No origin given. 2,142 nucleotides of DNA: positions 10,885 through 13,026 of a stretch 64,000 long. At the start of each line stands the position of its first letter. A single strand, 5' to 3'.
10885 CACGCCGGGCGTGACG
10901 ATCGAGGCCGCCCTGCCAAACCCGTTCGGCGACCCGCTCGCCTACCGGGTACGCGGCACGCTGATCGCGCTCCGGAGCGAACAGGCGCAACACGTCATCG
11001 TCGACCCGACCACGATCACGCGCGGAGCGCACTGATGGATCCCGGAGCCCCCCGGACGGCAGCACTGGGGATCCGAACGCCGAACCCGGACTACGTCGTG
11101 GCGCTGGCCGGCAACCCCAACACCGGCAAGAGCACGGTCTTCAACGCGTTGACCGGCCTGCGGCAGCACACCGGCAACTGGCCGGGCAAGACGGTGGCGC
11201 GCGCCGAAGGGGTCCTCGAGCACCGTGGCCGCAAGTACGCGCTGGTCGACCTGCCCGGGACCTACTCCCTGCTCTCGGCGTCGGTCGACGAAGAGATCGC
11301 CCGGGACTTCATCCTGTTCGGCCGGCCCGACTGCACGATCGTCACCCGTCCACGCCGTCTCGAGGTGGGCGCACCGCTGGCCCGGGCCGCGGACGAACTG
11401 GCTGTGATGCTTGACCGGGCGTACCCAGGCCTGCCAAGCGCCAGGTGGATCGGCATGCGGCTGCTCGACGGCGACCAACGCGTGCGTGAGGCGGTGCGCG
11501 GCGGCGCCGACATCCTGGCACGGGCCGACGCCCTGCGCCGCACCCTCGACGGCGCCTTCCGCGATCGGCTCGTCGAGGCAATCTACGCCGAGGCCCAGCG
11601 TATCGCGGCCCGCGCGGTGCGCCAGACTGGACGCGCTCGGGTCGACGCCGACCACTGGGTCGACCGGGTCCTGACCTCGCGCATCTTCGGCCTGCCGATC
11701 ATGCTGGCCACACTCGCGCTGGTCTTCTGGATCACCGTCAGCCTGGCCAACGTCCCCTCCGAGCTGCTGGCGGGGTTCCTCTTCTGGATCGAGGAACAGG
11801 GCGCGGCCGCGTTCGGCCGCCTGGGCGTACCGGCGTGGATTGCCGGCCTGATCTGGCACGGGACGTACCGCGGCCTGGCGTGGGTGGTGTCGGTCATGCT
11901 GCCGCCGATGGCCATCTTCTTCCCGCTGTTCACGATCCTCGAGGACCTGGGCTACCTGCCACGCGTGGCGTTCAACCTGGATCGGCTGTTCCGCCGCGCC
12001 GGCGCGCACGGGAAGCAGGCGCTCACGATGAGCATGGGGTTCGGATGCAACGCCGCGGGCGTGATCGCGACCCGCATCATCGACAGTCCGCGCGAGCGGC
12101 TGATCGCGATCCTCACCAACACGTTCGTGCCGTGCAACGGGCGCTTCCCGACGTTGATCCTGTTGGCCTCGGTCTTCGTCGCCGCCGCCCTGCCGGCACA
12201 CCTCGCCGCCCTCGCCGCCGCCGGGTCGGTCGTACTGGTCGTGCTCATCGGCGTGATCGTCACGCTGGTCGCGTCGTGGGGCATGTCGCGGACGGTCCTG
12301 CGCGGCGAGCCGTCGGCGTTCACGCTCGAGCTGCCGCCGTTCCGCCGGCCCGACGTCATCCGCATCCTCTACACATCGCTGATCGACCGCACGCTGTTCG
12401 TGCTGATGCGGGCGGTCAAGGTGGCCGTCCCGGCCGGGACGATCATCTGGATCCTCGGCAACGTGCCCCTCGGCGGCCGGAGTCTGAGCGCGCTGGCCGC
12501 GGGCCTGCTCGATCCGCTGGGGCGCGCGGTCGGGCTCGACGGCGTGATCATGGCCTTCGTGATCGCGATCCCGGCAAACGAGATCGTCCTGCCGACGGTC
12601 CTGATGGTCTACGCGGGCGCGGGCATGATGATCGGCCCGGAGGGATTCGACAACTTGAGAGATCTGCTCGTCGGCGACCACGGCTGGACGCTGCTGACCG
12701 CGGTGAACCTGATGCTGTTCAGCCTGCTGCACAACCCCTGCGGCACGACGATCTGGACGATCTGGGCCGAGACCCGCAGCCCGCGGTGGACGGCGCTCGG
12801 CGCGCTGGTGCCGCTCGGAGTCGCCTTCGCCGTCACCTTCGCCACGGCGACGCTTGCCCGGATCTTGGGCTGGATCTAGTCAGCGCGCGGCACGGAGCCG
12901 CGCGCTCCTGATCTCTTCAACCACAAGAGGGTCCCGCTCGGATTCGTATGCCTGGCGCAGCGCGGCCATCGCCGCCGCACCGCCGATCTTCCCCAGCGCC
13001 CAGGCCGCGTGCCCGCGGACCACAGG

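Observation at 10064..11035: DtxR-FeoA-FeoA fusion regulator upstream of feoB, with a candidate operator and no canonical start for helix 1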

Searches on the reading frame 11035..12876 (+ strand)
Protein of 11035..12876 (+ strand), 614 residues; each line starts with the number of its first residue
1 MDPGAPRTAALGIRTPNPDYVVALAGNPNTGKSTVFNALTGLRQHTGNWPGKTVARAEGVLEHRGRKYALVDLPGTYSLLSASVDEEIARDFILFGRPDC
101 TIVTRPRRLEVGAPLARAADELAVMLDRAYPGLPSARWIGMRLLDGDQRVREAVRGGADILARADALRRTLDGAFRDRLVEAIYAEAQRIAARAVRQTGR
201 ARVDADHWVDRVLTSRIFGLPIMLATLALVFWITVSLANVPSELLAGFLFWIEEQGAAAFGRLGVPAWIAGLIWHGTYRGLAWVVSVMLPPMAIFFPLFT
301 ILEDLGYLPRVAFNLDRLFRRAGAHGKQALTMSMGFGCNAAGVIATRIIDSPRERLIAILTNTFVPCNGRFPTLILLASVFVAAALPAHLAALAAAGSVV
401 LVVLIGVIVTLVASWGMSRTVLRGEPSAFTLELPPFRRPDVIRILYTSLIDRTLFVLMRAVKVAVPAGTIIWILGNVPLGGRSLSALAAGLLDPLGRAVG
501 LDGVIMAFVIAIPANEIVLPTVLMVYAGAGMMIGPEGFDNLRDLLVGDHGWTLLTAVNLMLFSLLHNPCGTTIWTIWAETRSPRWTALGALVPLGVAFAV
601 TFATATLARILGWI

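Call 4: search_protein_families(library=pfam, proteins=[window:11035-12876:+], max_evalue=0.01)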
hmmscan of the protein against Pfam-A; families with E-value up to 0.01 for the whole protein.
window:11035-12876:+ (614 aa): 5 families
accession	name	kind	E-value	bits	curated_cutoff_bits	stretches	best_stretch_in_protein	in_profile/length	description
PF02421.24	FeoB_N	-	2.5e-31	108.8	27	1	21-102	2-83/156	Ferrous iron transport protein B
PF07670.19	Gate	-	3.7e-25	88.8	29.6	2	286-377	2-100/104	Nucleoside recognition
PF01926.29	MMR_HSR1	-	4e-16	59.6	21.9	1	22-101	2-79/113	50S ribosome-binding GTPase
PF07664.17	FeoB_C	-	4.3e-12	46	26.6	1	399-448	1-51/54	Ferrous iron transport protein B C terminus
PF17910.6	FeoB_Cyto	-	2.8e-07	31.3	23.4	1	114-198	4-88/90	FeoB cytosolic helical domain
